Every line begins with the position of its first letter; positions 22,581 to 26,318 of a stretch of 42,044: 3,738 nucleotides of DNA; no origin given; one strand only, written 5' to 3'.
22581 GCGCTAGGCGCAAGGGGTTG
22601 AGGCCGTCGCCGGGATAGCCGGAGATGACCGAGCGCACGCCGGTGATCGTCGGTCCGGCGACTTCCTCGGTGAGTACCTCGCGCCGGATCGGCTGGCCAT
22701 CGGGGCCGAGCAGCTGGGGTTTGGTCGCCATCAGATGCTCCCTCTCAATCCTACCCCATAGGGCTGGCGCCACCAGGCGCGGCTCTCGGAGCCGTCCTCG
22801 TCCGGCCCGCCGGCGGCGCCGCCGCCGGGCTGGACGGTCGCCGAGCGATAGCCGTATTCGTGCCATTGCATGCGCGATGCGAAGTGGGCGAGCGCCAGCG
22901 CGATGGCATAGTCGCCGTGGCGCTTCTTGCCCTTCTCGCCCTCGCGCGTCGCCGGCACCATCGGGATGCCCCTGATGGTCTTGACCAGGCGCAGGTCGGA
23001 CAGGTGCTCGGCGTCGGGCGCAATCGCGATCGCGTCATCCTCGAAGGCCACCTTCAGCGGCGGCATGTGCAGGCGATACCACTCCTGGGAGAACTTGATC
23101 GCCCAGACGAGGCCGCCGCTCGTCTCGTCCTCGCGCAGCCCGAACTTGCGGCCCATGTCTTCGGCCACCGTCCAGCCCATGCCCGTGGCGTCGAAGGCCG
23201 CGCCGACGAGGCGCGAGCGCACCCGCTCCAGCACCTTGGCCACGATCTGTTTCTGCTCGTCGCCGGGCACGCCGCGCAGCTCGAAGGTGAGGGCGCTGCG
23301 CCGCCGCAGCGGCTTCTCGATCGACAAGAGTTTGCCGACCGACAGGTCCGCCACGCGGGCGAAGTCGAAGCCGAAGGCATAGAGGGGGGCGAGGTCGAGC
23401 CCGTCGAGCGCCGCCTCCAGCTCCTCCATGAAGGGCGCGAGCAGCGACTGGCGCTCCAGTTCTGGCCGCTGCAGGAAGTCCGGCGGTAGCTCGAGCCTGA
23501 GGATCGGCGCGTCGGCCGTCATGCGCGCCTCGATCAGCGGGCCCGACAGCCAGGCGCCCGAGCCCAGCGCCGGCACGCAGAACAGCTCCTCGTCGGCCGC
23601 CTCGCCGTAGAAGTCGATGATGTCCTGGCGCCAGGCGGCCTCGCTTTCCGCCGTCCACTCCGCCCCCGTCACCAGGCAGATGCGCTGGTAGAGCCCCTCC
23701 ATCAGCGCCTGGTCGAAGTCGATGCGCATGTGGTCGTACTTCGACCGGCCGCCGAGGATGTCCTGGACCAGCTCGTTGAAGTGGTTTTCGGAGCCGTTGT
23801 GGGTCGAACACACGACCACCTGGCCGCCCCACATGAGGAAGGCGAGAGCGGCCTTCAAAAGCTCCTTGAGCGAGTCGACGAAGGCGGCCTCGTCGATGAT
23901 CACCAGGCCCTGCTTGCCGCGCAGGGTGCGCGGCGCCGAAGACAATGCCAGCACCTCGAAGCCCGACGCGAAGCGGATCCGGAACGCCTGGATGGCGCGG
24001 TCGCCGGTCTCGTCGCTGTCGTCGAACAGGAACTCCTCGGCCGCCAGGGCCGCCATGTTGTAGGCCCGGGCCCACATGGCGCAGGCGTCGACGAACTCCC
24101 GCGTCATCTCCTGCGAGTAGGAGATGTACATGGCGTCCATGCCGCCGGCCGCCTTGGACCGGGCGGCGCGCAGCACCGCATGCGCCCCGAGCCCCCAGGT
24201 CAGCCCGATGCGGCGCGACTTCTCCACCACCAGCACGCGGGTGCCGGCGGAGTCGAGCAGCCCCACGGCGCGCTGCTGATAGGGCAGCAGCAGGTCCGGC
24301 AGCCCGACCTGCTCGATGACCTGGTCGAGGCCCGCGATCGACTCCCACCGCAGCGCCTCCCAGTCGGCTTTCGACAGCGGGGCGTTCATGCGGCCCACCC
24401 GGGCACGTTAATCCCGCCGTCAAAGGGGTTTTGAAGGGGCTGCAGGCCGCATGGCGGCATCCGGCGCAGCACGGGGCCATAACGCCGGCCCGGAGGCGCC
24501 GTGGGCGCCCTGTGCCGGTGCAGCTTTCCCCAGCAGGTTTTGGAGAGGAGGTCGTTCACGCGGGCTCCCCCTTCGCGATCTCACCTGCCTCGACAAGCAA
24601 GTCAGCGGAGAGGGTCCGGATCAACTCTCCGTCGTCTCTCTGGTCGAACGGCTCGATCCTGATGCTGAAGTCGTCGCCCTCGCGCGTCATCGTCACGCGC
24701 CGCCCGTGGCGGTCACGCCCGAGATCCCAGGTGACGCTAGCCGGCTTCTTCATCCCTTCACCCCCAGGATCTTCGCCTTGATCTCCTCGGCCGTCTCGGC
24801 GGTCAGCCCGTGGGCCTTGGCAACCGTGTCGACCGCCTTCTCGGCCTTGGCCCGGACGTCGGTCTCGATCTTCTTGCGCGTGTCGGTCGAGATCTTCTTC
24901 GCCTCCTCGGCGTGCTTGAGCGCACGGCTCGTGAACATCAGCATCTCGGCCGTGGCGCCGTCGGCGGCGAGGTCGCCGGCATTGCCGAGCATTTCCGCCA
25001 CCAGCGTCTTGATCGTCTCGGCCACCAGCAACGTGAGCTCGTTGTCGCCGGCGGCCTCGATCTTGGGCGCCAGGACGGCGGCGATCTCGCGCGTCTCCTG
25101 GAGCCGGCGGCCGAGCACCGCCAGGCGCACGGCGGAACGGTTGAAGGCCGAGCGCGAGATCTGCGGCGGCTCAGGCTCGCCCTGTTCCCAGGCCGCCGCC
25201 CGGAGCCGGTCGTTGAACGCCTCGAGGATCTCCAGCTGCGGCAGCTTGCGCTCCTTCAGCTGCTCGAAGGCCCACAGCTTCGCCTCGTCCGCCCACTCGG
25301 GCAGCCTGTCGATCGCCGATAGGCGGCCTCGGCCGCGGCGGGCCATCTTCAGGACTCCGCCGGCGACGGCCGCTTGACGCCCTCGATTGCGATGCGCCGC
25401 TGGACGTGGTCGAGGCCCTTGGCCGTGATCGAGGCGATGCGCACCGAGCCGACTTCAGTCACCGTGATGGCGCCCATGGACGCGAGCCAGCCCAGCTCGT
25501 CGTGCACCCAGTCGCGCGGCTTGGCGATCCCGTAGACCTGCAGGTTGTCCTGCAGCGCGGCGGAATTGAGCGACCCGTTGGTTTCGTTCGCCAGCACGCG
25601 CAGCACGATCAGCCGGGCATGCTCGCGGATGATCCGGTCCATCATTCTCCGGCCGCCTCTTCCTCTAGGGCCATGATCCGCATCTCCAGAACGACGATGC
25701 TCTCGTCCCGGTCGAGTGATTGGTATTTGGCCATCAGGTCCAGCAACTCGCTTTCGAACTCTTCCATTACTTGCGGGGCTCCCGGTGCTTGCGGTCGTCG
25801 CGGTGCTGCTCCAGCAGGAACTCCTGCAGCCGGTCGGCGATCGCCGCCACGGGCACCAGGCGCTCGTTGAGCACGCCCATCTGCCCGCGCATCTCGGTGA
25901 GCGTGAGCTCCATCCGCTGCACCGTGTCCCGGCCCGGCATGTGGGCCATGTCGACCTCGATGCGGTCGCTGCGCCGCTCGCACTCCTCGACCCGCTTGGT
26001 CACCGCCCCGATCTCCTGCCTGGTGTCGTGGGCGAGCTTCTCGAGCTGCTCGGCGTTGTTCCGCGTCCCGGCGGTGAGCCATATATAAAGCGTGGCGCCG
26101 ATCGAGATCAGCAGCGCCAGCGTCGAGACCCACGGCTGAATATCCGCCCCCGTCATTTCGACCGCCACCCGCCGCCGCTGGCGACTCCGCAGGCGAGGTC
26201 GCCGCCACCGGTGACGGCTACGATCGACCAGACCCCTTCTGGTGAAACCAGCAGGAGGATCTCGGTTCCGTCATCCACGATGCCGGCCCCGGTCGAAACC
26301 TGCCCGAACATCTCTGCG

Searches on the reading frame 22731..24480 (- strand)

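Call 6: search_protein_families(library=pfam, proteins=[window:23035-24480:-])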
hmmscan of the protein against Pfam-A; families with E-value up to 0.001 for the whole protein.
window:23035-24480:- (481 aa): 0 families

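Call 7: search_protein_families(library=phrogs, proteins=[window:23035-24480:-])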
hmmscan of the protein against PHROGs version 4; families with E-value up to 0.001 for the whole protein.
window:23035-24480:- (481 aa): 0 families

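Call 79: search_protein_families(library=pfam, proteins=[window:22731-24398:-], max_evalue=0.001)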
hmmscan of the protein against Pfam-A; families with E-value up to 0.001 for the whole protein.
window:22731-24398:- (555 aa): 1 family
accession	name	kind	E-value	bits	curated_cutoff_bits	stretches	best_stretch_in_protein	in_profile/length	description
PF03237.21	Terminase_6N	-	3.3e-09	37.2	22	1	59-289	3-213/215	Terminase large subunit, T4likevirus-type, N-terminal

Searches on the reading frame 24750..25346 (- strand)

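Call 79: search_protein_families(library=pfam, proteins=[window:24750-25346:-], max_evalue=0.001)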
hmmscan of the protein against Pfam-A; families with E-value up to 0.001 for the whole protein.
window:24750-25346:- (198 aa): 1 family
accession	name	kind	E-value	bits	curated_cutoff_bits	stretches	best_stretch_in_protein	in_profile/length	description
PF11985.13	Phage_Mu_Gp27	-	5.6e-39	134.7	28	1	12-196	1-172/173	Bacteriophage Mu, Gp27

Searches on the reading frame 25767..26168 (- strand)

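Call 79: search_protein_families(library=pfam, proteins=[window:25767-26168:-], max_evalue=0.001)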
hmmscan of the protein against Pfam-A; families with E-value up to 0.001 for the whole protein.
window:25767-26168:- (133 aa): 1 family
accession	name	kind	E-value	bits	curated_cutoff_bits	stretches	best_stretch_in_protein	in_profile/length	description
PF10805.13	DUF2730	-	2.7e-07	31.1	24.9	1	49-114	31-96/102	Protein of unknown function (DUF2730)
